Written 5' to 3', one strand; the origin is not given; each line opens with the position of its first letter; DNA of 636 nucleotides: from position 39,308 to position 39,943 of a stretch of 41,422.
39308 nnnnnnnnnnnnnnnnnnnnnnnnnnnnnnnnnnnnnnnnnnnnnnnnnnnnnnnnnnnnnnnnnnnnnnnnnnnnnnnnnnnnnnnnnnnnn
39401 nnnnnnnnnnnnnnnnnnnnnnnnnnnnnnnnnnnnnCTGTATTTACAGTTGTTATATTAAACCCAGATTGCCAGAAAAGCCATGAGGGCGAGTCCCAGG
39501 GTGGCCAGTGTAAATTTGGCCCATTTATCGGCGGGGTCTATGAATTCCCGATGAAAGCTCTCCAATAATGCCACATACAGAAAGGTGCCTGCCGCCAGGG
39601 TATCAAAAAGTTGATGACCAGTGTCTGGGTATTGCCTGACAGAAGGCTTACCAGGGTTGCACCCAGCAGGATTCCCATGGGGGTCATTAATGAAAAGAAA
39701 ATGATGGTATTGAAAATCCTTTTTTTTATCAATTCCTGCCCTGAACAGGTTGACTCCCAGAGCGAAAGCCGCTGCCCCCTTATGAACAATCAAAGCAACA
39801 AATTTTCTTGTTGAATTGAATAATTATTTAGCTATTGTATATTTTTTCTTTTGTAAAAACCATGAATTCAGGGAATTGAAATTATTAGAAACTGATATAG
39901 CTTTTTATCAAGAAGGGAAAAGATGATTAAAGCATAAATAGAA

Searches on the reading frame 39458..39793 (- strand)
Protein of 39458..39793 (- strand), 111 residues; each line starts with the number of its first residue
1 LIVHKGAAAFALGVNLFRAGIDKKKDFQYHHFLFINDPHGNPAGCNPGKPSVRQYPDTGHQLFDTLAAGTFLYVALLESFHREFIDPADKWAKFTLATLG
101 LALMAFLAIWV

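Call 18: search_protein_families(library=pfam, proteins=[window:39458-39793:-], max_evalue=0.001)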
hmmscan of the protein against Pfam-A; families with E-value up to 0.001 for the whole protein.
window:39458-39793:- (111 aa): 1 family
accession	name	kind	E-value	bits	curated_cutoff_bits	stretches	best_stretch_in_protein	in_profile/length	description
PF02535.28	Zip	-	1.8e-09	37.8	35.1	1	2-108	213-323/323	ZIP Zinc transporter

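Call 49: search_protein_families(library=ncbifam, proteins=[window:39458-39793:-], max_evalue=0.001)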
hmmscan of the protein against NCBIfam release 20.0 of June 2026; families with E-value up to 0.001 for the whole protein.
window:39458-39793:- (111 aa): 0 families

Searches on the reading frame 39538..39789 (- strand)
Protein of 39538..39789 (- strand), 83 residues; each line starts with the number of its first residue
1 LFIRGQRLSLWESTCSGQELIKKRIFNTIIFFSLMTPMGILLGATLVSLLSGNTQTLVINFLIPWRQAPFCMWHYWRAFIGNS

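Call 62: search_protein_families(library=pfam, proteins=[window:39538-39789:-], max_evalue=0.01)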
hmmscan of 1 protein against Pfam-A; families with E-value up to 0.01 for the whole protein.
window:39538-39789:- (83 aa): 0 families
